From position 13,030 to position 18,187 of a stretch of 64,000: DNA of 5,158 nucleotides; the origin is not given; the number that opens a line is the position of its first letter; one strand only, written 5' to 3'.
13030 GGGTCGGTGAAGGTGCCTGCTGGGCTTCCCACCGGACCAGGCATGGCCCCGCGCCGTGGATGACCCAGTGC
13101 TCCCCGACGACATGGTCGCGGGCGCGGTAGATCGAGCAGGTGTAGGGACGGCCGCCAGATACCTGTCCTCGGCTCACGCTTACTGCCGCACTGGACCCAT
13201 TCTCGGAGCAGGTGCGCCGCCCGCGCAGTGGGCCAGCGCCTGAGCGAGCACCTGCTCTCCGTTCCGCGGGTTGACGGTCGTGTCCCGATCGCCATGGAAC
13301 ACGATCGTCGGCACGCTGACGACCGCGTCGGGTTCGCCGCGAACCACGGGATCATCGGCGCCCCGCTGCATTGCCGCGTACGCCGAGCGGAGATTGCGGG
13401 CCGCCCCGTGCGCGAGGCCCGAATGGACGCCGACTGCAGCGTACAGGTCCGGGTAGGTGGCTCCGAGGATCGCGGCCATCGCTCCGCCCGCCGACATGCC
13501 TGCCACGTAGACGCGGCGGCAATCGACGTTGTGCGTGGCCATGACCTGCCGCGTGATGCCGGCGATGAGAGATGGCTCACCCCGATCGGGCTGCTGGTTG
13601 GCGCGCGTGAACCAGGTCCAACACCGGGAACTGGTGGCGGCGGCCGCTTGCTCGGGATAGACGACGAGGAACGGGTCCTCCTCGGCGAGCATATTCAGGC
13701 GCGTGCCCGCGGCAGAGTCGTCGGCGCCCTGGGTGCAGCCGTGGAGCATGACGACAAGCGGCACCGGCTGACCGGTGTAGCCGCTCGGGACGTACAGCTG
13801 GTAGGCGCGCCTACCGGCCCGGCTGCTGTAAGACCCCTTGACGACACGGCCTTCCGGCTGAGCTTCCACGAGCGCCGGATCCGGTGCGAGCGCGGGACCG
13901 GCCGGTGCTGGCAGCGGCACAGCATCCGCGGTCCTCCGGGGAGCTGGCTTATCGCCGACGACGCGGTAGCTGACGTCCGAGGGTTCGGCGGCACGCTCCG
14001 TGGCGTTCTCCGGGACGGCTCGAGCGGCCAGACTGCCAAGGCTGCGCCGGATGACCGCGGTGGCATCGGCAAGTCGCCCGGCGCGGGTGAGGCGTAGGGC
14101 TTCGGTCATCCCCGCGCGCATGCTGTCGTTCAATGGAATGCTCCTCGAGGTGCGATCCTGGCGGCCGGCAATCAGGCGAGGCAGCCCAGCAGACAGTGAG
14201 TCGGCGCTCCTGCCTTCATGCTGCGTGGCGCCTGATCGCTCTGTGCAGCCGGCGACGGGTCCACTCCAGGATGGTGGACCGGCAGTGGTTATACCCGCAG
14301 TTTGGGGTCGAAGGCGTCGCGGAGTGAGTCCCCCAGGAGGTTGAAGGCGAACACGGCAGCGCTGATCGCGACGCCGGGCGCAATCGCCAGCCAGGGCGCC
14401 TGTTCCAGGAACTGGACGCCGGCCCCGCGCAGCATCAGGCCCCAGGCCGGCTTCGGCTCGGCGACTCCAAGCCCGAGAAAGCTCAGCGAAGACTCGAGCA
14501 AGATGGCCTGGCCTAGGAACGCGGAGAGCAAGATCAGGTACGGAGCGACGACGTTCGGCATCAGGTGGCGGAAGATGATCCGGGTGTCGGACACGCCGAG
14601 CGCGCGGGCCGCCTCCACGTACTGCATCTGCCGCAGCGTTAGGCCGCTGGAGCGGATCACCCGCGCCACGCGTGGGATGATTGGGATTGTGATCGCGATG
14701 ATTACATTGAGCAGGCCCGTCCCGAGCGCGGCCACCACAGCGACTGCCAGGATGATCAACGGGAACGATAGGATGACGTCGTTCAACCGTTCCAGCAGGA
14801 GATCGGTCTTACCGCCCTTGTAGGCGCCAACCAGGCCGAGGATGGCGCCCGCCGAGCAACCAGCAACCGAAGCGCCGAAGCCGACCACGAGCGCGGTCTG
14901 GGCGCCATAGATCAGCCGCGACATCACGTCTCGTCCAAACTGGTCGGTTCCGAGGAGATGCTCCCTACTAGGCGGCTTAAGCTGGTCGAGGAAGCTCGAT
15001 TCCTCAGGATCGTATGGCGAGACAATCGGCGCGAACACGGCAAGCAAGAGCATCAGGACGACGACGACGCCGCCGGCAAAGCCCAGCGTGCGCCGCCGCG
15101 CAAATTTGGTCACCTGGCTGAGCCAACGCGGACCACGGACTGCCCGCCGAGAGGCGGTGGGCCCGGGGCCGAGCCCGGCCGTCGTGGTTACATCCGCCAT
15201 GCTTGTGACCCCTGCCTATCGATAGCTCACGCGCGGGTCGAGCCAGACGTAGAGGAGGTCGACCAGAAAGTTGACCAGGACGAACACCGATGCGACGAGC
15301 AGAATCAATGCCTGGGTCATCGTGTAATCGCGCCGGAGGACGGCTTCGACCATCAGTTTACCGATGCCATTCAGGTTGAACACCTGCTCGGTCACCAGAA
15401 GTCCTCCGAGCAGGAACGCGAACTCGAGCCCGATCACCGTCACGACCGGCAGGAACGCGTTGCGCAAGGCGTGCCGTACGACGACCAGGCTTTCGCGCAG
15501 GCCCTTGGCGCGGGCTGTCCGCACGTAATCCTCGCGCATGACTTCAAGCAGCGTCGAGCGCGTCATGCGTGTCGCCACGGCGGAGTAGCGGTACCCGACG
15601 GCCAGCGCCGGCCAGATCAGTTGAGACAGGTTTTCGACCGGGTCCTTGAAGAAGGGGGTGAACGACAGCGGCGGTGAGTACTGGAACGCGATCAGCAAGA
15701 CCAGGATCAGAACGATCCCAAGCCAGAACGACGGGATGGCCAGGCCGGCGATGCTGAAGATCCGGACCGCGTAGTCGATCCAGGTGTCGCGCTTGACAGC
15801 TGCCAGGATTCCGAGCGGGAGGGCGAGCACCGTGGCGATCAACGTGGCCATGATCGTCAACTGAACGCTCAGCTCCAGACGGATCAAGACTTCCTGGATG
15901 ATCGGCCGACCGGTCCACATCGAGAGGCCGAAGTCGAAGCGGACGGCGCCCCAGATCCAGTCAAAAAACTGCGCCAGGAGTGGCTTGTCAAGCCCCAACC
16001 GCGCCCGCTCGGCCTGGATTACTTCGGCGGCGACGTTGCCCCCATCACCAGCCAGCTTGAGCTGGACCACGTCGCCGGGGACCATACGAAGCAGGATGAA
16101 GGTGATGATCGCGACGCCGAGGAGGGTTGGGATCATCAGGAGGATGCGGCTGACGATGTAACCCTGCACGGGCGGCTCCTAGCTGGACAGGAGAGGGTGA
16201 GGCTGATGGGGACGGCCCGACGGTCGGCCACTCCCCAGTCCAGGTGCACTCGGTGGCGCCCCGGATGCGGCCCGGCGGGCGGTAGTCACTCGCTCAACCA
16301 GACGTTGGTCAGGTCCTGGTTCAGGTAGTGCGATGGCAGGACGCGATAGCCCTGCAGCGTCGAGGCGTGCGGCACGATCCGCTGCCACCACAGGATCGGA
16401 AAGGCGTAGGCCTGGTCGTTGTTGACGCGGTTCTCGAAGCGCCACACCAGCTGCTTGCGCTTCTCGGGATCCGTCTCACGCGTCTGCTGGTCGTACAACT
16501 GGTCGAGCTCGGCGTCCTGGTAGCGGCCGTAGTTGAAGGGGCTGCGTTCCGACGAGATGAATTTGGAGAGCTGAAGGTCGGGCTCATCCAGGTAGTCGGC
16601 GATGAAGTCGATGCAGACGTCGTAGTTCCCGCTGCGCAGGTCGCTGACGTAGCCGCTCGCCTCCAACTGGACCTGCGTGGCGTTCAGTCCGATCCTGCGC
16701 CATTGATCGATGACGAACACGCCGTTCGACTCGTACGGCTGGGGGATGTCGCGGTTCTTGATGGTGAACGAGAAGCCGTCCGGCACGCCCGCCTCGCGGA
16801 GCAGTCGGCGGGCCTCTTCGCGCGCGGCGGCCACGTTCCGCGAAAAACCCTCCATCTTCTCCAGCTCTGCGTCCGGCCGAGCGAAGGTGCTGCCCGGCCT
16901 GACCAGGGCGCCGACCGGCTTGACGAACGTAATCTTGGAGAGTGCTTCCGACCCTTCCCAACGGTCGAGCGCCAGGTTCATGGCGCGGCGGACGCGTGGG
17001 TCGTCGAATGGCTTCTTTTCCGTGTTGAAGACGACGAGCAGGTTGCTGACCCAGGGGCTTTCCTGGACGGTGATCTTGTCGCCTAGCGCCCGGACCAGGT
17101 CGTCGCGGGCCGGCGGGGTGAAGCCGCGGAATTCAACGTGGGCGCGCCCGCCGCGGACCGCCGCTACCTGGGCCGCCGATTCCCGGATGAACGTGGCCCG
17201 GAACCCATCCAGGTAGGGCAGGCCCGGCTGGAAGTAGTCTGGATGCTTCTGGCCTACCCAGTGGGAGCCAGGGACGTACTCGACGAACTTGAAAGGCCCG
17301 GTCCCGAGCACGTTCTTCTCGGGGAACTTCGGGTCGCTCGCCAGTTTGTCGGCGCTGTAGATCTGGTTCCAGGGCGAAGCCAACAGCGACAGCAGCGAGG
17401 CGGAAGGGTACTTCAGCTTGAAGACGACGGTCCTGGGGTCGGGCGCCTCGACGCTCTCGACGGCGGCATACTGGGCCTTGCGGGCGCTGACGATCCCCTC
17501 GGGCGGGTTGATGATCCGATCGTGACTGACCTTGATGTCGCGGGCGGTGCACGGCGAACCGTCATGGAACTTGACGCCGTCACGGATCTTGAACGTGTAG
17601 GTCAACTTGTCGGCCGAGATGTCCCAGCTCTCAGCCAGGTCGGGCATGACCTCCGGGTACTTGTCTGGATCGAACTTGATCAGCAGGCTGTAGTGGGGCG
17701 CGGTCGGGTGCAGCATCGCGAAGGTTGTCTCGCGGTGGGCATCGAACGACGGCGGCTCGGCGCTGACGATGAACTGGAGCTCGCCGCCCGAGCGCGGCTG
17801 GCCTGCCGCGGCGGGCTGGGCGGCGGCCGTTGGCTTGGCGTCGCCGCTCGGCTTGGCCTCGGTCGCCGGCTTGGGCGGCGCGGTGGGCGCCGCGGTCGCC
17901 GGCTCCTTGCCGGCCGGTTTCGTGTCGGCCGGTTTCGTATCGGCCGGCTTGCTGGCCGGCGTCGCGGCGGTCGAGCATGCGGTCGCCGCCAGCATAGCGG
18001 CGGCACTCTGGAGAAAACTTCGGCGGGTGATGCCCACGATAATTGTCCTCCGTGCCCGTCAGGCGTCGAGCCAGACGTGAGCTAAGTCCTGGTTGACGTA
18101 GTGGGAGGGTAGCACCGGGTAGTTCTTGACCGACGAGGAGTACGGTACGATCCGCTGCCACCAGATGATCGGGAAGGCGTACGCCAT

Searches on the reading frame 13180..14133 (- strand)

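Call 48: search_protein_families(library=pfam, proteins=[window:13180-14133:-], max_evalue=0.00001)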
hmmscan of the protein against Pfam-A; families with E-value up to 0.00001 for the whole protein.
window:13180-14133:- (317 aa): 4 families
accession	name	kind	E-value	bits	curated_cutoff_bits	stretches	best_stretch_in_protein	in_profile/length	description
PF10503.15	Esterase_PHB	-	2.3e-44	151.7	23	1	110-300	2-196/219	Esterase PHB depolymerase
PF00756.26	Esterase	-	1.6e-09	38.4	22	1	108-243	7-152/251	Putative esterase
PF20434.5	BD-FAE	-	1.2e-06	28.7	26.8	0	199-226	82-109/215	BD-FAE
PF00326.27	Peptidase_S9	-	1.6e-06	28.2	22.6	0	192-297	50-168/213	Prolyl oligopeptidase family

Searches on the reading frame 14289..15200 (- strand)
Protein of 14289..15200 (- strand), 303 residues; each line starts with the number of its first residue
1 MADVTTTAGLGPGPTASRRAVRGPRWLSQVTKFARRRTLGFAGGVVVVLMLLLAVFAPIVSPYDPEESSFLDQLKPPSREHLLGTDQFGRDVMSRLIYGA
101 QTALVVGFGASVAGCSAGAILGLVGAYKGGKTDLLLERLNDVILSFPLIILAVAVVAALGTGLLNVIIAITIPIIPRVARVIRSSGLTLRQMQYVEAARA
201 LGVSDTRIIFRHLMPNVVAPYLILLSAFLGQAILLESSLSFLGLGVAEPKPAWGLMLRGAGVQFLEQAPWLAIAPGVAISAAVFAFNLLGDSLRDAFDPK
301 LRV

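Call 48: search_protein_families(library=pfam, proteins=[window:14289-15200:-], max_evalue=0.00001)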
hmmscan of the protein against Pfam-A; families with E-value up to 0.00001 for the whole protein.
window:14289-15200:- (303 aa): 2 families
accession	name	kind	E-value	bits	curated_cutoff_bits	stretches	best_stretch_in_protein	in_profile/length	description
PF00528.27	BPD_transp_1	-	1.6e-28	100.1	26.4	1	118-302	1-183/184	Binding-protein-dependent transport system inner membrane component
PF12911.12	OppC_N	-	3.1e-09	37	23.9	1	35-77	11-53/53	N-terminal TM domain of oligopeptide transport permease C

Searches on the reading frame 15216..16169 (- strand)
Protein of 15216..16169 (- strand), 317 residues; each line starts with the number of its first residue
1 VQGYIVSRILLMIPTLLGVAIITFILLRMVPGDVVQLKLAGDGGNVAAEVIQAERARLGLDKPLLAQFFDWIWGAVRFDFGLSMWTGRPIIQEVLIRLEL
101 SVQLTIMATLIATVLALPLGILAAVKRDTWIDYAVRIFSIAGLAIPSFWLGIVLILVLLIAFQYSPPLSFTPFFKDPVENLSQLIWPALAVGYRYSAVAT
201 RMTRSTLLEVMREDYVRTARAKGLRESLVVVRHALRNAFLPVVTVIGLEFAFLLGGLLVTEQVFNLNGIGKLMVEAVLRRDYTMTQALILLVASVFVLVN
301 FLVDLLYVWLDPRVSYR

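Call 48: search_protein_families(library=pfam, proteins=[window:15216-16169:-], max_evalue=0.00001)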
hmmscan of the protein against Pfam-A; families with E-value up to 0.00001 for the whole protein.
window:15216-16169:- (317 aa): 2 families
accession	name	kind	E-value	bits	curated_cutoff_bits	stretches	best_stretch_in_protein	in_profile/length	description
PF00528.27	BPD_transp_1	-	2.1e-40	138.8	26.4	1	116-315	1-183/184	Binding-protein-dependent transport system inner membrane component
PF19300.4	BPD_transp_1_N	-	7.5e-08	33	23.8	1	1-76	1-73/114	Binding-prot-dependent transport system membrane comp, N-term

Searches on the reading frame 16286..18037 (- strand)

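Call 48: search_protein_families(library=pfam, proteins=[window:16286-18037:-], max_evalue=0.00001)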
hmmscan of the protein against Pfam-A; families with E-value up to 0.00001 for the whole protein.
window:16286-18037:- (583 aa): 1 family
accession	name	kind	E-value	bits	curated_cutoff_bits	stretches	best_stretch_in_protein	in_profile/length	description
PF00496.27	SBP_bac_5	-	1.1e-73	248.9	32.4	1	129-493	1-360/368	Bacterial extracellular solute-binding proteins, family 5 Middle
